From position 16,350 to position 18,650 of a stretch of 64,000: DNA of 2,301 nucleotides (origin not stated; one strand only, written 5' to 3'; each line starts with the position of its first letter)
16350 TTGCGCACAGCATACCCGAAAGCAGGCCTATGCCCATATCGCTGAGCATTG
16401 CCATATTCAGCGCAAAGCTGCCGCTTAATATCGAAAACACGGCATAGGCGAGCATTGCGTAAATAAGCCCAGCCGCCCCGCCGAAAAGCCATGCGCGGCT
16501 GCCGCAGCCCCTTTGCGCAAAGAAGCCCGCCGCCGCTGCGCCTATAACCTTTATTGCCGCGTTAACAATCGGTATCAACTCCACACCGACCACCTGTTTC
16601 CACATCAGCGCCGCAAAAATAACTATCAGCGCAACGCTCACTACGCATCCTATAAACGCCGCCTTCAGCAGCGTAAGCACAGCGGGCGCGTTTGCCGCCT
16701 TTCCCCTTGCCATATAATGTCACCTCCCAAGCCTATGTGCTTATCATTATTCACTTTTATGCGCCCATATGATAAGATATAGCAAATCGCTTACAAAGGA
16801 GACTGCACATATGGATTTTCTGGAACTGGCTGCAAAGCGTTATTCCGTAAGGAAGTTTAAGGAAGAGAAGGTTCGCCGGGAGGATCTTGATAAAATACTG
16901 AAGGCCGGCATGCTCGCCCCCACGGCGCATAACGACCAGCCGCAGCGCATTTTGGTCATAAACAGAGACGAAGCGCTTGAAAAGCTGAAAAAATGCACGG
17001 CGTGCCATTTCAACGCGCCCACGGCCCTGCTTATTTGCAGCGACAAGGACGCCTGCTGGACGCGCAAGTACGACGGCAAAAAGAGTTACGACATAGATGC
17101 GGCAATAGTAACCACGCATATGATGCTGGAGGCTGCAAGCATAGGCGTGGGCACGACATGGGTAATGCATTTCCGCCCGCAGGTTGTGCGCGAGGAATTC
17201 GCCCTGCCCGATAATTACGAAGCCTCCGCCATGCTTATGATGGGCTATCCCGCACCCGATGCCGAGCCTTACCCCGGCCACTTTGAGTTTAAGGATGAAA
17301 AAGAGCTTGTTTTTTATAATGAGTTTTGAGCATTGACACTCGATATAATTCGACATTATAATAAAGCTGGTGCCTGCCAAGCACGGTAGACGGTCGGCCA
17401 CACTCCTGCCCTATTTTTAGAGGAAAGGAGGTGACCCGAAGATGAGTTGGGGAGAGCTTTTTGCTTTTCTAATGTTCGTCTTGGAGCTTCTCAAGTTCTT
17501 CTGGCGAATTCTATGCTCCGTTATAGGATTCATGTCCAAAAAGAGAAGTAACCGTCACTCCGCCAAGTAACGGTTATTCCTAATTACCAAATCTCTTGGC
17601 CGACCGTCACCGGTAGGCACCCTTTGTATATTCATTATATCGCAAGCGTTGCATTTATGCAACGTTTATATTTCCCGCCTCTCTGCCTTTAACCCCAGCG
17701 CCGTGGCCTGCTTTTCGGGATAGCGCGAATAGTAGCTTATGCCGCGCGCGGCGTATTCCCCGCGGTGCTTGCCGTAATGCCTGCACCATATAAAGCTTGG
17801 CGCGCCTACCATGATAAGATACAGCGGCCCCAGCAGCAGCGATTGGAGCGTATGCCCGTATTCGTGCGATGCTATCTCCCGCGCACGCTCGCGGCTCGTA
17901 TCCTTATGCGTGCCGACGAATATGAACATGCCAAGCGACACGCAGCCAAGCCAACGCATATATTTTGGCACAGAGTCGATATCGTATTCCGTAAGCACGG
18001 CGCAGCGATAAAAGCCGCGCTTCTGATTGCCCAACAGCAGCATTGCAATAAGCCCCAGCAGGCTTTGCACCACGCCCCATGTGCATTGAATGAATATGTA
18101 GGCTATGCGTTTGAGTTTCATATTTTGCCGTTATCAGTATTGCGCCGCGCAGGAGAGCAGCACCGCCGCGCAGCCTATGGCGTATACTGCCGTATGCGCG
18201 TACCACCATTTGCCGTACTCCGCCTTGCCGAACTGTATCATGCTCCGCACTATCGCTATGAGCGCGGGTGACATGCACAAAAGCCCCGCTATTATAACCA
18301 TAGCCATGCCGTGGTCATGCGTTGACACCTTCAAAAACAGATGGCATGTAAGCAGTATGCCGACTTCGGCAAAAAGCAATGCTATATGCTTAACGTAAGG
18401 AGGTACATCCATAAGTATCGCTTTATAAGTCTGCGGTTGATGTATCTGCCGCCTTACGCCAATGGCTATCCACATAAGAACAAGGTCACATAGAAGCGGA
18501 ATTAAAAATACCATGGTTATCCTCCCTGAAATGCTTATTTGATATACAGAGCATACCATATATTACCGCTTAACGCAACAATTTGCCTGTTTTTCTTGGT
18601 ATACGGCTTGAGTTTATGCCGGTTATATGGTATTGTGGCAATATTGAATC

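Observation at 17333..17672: Unannotated type I toxin-antitoxin-like locus: 42-aa membrane peptide, mRNA closed by a 25-bp 5'-3' helix, anti-SD hairpin and a convergent antisense RNA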

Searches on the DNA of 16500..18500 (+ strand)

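Call 3: search_rna_families(source=window, start=16500, end=18500, threshold=evalue, max_evalue=10, show_alignments=3)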
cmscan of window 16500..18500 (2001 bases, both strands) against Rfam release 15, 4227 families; matches with E-value up to 10: 4.
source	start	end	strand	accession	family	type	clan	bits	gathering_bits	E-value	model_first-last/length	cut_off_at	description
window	17397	17432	-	RF01345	CRISPR-DR35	Gene; CRISPR;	-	19.1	35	1.8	1-36/36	no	CRISPR RNA direct repeat element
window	18121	18181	-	RF01759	sucC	Cis-reg;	-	17.9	50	1.5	1-70/70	no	sucC RNA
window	16842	16878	-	RF01716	PhotoRC-I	Cis-reg;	-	12.9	45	4.7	1-44/44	no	PhotoRC-I RNA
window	18474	18492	-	RF02089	CLRN1-AS1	Gene; lncRNA;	-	11.3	48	9.7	61-79/79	no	CLRN1 antisense RNA 1 conserved region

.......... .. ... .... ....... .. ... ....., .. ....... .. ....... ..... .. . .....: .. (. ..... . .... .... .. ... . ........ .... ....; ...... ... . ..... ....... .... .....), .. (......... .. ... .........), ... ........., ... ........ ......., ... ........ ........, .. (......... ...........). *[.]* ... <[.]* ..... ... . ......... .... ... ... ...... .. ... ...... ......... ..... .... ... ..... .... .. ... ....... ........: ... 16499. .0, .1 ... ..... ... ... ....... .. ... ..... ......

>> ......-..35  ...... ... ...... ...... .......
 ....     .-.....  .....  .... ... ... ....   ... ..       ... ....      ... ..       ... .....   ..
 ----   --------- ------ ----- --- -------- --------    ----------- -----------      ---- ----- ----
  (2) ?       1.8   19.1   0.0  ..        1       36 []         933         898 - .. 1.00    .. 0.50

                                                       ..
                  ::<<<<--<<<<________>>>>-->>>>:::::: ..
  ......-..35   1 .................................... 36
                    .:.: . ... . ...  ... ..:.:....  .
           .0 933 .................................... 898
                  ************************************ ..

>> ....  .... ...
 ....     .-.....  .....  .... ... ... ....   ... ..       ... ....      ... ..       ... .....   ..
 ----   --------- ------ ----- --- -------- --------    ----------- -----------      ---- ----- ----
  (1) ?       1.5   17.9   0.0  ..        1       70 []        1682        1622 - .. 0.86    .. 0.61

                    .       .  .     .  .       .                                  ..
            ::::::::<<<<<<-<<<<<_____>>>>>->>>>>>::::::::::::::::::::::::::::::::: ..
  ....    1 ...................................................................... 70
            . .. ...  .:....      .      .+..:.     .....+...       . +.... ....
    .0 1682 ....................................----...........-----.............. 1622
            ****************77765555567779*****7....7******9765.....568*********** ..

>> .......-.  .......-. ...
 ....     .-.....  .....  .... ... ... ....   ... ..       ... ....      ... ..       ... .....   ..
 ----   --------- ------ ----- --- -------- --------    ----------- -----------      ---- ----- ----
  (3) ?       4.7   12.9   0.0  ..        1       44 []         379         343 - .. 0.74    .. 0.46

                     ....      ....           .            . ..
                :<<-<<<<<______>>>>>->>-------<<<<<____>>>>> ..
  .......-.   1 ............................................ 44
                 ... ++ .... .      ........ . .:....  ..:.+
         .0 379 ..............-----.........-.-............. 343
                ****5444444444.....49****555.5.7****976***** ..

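Call 28: search_dna_similar(query=window:17333-17672:+, collection=phages, mode=distant, max_evalue=1)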
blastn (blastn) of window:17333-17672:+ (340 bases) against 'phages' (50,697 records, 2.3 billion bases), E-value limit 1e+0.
No match.

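Call 29: search_dna_similar(query=window:17333-17672:+, collection=plasmids, mode=distant, max_evalue=1)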
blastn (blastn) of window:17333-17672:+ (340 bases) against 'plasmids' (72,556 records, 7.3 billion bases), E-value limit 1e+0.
No match.

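Call 49: build_rna_model(alignment_id=A7, structure=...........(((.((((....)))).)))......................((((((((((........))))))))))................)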
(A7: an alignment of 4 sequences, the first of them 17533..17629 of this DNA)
Model R1 built from alignment A7 (4 sequences, 97 columns); structure: as given.
model positions 92; base pairs 17; branch points 1; effective number of sequences 1.72; information 0.62 bits per position. Calibrated on 0.2 Mb of random sequence (short: E-values are rough).
structure used (alignment columns):
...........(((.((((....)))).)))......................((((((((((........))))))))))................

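Call 50: search_with_rna_model(model_id=R1, source=window, filters=off, max_evalue=10, show_alignments=4)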
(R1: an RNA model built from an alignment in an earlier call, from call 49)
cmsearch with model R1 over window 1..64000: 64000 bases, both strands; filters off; matches with E-value up to 10: 12.
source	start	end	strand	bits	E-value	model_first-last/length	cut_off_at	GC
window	17535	17629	-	101.9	4e-27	1-92/92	no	0.47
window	47885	47976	-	91.4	4.9e-24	1-92/92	no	0.47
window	17523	17590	+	21.5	0.0015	1-92/92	no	0.4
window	47864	47940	+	16.4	0.047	1-92/92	no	0.43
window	28521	28592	-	15.6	0.076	1-92/92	no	0.49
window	49234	49310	+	10.7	2.2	1-92/92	no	0.49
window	20876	20944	-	10.3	2.7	1-92/92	no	0.51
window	34488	34532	-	10.3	2.8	1-92/92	no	0.4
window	19064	19146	+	10.2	3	1-92/92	no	0.49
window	62674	62774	+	8.8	7.5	1-92/92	no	0.35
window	19909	20007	+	8.7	8.3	1-92/92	no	0.48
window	24160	24235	+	8.6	8.8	1-92/92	no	0.59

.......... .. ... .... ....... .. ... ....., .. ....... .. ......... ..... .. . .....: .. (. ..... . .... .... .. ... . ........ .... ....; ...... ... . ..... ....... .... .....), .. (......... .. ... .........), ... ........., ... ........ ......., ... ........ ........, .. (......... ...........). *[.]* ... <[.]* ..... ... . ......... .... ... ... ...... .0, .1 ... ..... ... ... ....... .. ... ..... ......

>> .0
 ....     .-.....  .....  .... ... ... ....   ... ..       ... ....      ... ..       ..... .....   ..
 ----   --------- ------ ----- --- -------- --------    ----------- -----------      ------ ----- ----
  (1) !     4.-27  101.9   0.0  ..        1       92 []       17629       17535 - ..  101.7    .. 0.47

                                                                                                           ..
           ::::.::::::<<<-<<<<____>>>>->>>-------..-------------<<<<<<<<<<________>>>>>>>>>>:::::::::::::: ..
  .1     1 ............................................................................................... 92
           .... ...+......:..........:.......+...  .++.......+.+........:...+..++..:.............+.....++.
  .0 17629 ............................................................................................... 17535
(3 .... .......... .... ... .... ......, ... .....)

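Call 60: search_with_rna_model(model_id=R1, sources=[L020, L021, L022, L023, L024, L025, L026, L028, L029, L030, L031, L032, L033, L034, L035, L002, L013, L014, L009, L010], max_evalue=0.01)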
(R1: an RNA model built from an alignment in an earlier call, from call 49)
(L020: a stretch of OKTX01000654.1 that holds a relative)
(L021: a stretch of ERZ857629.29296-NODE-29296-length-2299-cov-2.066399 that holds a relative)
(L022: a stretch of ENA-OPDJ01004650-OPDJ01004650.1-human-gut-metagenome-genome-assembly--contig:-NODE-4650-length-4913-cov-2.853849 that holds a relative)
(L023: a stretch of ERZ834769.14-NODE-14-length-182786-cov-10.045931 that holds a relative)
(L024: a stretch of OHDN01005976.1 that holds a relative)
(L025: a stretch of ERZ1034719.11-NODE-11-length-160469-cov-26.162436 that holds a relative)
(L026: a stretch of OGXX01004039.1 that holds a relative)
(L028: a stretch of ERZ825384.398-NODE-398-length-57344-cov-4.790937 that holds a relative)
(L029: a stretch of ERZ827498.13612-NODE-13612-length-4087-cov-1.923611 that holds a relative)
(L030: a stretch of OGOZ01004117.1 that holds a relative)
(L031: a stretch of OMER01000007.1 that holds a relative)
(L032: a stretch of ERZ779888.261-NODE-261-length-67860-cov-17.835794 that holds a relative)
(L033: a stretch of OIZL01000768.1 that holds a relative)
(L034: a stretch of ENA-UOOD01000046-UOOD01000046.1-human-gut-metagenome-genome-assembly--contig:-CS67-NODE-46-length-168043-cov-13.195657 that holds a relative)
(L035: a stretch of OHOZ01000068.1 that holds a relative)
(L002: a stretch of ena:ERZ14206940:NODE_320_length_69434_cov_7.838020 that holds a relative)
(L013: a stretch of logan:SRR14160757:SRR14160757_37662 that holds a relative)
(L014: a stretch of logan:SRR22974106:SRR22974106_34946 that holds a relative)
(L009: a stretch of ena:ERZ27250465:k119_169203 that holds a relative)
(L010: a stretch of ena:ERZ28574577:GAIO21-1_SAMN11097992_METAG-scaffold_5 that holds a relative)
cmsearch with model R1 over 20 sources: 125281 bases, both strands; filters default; matches with E-value up to 0.01: 28.
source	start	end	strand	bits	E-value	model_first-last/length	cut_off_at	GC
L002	3094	3188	-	101.9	7.7e-27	1-92/92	no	0.47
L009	1594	1688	-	101.9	7.7e-27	1-92/92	no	0.47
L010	1594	1688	-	101.9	7.7e-27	1-92/92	no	0.47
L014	4094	4188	-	98.3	9.1e-26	1-92/92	no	0.46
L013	4094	4188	-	97.2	1.9e-25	1-92/92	no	0.47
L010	1837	1927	+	95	8.4e-25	1-92/92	no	0.44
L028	5892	5983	+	94.4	1.3e-24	1-92/92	no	0.46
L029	2472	2563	-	94.4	1.3e-24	1-92/92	no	0.46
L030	1532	1623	+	94.4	1.3e-24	1-92/92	no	0.46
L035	2728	2819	+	94.4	1.3e-24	1-92/92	no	0.46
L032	6941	7032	+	93.3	2.5e-24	1-92/92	no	0.46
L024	2518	2609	-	93.3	2.6e-24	1-92/92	no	0.47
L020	2608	2699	+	89.9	2.5e-23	1-92/92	no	0.46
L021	1639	1730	+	89.9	2.5e-23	1-92/92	no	0.46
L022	2847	2938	-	89.9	2.5e-23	1-92/92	no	0.46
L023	305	396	+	89.9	2.5e-23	1-92/92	no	0.46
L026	2554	2645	-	89.9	2.5e-23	1-92/92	no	0.46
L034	2234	2325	+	89.9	2.5e-23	1-92/92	no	0.46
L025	929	1020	+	86.4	2.8e-22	1-92/92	no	0.47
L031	512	603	+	86.4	2.8e-22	1-92/92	no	0.47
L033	13836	13927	+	67.8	7.5e-17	1-92/92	no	0.46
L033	12187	12281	-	64.9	5.6e-16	1-92/92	no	0.47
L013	4082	4149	+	24.7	0.00034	1-92/92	no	0.35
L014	4082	4149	+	24.7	0.00034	1-92/92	no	0.35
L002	3082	3149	+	21.5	0.0028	1-92/92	no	0.4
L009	1582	1649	+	21.5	0.0028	1-92/92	no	0.4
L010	1582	1649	+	21.5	0.0028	1-92/92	no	0.4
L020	7036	7119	-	19.8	0.0087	1-92/92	no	0.5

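Call 76: search_with_rna_model(model_id=R1, sources=[L036, L037, L038, L039, L040, L041, L001], max_evalue=0.01, filters=off)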
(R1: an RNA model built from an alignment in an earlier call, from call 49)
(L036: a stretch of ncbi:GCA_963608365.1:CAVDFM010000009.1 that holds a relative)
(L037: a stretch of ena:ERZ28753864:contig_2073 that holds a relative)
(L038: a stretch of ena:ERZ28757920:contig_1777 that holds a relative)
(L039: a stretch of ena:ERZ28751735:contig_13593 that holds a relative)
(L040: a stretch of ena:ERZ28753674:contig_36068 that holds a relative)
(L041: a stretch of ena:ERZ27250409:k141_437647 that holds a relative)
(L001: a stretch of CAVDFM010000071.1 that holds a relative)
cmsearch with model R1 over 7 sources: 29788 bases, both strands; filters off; matches with E-value up to 0.01: 8.
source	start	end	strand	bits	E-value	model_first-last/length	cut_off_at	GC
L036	2592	2686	-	56.2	4.7e-14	1-92/92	no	0.49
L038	2590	2683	-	55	1e-13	1-92/92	no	0.52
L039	2590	2683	-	55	1e-13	1-92/92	no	0.52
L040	2590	2683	-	55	1e-13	1-92/92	no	0.52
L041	2593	2690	-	49.4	4.6e-12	1-92/92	no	0.46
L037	2591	2688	-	48.1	1.1e-11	1-92/92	no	0.47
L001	3108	3137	-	25.1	6.1e-05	49-78/92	no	0.47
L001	3099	3135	+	21.7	0.0006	42-78/92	no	0.46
